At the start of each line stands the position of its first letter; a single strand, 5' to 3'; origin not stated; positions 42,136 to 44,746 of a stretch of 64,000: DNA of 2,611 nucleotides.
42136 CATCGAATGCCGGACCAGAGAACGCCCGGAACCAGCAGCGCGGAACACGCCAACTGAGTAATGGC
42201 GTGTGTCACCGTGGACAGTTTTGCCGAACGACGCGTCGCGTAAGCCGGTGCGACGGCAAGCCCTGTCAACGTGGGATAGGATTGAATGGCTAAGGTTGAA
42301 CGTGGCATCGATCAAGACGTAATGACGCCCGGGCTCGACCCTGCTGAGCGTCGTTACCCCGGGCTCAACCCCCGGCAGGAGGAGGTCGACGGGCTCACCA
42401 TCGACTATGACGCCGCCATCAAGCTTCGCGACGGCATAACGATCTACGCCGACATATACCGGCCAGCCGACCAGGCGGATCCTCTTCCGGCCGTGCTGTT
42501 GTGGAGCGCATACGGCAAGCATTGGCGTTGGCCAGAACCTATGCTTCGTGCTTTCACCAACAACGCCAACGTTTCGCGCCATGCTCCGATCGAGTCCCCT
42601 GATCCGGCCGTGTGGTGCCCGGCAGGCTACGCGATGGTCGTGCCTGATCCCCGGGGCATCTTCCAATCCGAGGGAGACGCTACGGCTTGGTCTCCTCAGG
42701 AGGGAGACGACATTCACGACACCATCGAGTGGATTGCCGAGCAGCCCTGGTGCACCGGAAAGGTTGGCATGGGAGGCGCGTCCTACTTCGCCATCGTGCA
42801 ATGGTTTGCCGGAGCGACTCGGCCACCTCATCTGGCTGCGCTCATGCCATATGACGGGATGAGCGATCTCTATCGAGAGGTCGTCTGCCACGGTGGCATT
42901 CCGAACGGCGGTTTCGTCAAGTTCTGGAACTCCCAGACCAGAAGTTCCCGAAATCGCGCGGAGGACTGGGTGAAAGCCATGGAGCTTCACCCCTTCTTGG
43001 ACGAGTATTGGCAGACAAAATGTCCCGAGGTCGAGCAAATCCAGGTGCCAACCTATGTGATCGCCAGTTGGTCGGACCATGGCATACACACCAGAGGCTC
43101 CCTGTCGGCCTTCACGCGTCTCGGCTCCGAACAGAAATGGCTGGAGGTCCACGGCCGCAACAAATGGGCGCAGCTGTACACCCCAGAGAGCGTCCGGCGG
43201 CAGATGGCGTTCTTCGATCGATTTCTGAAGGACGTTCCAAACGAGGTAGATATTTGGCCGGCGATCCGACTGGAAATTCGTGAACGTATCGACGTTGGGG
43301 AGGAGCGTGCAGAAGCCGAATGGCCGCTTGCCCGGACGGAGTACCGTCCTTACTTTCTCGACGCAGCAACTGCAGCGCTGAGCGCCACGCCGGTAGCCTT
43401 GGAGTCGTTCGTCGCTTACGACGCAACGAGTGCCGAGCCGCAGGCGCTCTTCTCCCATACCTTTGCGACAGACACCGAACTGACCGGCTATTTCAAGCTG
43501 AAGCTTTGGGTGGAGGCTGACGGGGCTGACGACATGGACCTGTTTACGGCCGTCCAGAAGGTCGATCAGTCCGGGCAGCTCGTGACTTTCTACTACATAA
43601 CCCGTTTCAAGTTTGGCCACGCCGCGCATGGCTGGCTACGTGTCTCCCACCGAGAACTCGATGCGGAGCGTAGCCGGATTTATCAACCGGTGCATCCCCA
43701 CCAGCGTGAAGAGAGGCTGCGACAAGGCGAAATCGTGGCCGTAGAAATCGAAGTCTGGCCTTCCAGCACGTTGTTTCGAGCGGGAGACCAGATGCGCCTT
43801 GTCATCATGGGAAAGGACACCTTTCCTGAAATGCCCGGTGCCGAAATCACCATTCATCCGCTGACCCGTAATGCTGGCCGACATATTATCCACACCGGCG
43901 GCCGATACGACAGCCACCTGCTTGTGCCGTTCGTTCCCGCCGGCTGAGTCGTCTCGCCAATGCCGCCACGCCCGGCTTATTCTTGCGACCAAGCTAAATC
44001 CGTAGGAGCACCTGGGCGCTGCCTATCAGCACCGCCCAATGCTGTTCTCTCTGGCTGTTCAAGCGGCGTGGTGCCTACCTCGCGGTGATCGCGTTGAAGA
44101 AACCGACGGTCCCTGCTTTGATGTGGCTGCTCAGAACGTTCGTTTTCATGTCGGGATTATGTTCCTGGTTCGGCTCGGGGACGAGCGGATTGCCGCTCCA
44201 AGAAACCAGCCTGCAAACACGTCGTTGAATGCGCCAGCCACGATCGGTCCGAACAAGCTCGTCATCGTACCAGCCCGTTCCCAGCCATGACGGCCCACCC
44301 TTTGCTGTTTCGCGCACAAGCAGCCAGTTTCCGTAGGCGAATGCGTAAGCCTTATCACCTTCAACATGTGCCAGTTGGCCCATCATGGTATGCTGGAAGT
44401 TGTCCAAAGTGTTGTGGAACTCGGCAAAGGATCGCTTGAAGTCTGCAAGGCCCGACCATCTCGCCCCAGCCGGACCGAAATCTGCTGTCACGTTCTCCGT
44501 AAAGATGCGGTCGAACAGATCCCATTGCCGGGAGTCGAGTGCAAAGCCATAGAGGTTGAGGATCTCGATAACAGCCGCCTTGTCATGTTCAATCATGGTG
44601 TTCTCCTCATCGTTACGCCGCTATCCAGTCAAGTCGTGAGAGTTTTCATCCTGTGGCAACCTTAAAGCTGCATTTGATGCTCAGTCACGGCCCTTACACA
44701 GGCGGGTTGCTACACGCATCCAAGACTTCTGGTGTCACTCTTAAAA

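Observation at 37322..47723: Self-contained, apparently undescribed catabolic island: TBDR + NTF2-like enzyme + two CocE hydrolases + flavin monooxygenase + tandem VOC protein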

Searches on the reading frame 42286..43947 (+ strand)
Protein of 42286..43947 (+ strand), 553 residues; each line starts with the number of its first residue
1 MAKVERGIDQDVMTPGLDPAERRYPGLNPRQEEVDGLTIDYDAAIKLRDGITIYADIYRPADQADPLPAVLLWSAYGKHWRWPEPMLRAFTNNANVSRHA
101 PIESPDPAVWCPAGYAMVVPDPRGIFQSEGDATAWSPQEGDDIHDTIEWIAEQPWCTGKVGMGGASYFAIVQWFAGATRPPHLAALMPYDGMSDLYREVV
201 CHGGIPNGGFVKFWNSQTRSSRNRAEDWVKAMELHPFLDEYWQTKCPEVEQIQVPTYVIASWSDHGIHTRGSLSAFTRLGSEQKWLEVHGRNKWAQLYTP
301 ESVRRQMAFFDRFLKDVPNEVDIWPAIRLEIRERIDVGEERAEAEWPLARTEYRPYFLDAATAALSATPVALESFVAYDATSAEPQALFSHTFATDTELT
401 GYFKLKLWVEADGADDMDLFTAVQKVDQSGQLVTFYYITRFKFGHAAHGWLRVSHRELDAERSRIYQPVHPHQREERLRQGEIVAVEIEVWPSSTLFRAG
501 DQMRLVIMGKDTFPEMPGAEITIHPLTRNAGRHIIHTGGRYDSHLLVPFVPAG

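Call 4: search_protein_families(library=pfam, proteins=[window:42286-43947:+], max_evalue=0.01)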
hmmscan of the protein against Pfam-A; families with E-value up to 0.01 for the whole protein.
window:42286-43947:+ (553 aa): 2 families
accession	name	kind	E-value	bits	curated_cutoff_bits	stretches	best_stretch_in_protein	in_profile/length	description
PF02129.25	Peptidase_S15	-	1.5e-42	146.5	23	2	49-214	1-151/262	X-Pro dipeptidyl-peptidase (S15 family)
PF08530.16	PepX_C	-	5.3e-33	115.2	22.5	1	325-545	7-216/217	X-Pro dipeptidyl-peptidase C-terminal non-catalytic domain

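Call 5: search_protein_families(library=ncbifam, proteins=[window:42286-43947:+], max_evalue=0.01)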
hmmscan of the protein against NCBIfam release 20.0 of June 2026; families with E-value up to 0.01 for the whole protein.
window:42286-43947:+ (553 aa): 5 families
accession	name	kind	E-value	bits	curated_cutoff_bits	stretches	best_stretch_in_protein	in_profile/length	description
TIGR00976.1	CocE_NonD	subfamily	4.7e-77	260.3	66.3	2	47-227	3-167/550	CocE/NonD family hydrolase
NF003780.0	PRK05371.1-1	subfamily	6e-07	28.3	642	1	102-330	126-387/594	Xaa-Pro dipeptidyl-peptidase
NF047920.1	lactonase_UilS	equivalog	2.8e-05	24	400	1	111-184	49-123/285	UilS family quorum-quenching N-acyl-homoserine lactonase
NF003782.0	PRK05371.1-3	subfamily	0.00027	19.4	711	1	112-200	200-301/648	Xaa-Pro dipeptidyl-peptidase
NF003781.0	PRK05371.1-2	equivalog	0.0037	15.6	881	0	154-196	361-403/805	Xaa-Pro dipeptidyl-peptidase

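Call 23: search_solved_structures(query=window:42286-43947:+, max_evalue=0.00001)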
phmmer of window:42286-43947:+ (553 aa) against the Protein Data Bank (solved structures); distinct sequences matched with E-value up to 0.00001: 14.
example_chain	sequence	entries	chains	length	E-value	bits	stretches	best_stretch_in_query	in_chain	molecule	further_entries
3ib3_A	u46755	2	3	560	1.9e-128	432.6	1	38-550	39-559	CocE/NonD family hydrolase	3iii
3ida_A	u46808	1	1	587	3.4e-25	91.7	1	40-200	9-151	Cocaine esterase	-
3i2g_A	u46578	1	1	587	3.7e-25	91.5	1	40-199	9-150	Cocaine esterase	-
3i2f_A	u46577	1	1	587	4.1e-25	91.4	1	40-198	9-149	Cocaine esterase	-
3i2i_A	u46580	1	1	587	4.3e-25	91.3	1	40-198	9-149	Cocaine esterase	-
3i2h_A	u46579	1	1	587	4.5e-25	91.2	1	40-199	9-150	Cocaine esterase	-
1ju3_A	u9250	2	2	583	5.2e-25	91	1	40-199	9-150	cocaine esterase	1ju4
3i2j_A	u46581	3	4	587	5.5e-25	91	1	40-199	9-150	Cocaine esterase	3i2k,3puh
4p08_A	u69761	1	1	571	5.8e-25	90.9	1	42-198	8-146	Cocaine esterase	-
3pui_A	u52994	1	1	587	6.3e-25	90.8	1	42-199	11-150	Cocaine esterase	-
9k48_A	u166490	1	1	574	9.9e-25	90.1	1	40-198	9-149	Cocaine esterase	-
1l7r_A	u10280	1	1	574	1.1e-24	89.9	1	40-199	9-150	cocaine esterase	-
1l7q_A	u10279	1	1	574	1.4e-24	89.6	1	40-199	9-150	cocaine esterase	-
7f65_A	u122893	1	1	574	1.8e-24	89.2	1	40-198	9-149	Cocaine esterase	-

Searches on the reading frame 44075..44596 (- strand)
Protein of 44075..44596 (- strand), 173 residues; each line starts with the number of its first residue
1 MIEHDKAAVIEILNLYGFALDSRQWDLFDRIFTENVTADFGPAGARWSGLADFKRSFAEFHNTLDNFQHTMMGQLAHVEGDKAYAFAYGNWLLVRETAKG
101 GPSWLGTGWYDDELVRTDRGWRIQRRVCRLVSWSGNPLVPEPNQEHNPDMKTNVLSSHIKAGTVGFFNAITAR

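Call 4: search_protein_families(library=pfam, proteins=[window:44075-44596:-], max_evalue=0.01)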
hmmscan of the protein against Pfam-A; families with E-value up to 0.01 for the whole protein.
window:44075-44596:- (173 aa): 4 families
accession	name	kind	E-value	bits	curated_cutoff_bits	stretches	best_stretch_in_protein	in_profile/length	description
PF13577.12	SnoaL_4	-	1.8e-26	93.1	24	1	5-126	5-125/126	SnoaL-like domain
PF12680.13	SnoaL_2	-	7.9e-06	26.9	27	1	19-86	7-70/102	SnoaL-like domain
PF07366.18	SnoaL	-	0.001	19.3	28.4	1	14-85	5-73/126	SnoaL-like polyketide cyclase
PF13474.12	SnoaL_3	-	0.0076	17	22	0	12-123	4-111/121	SnoaL-like domain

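Call 5: search_protein_families(library=ncbifam, proteins=[window:44075-44596:-], max_evalue=0.01)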
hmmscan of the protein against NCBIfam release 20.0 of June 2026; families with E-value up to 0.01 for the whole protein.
window:44075-44596:- (173 aa): 1 family
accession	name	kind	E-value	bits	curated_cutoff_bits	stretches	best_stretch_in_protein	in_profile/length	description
NF041685.1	ant_diox_AndAd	equivalog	0.00014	21.5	230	1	67-128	80-140/155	anthranilate 1,2-dioxygenase small subunit AndAd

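Call 32: search_solved_structures(query=window:44075-44596:-, max_evalue=0.1)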
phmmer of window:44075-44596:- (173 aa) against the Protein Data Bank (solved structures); distinct sequences matched with E-value up to 0.1: 4.
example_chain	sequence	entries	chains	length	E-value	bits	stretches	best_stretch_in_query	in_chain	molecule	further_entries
4gb5_A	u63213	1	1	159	1.1e-10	44.9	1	3-125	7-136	Uncharacterized protein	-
2chc_A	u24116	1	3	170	0.0014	21.8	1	53-130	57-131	PROTEIN RV3472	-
3b8l_A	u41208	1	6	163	0.005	20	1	5-127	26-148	Uncharacterized protein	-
7c8z_B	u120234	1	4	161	0.0061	19.7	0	84-129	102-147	Salicylate 5-hydroxylase, small oxygenase component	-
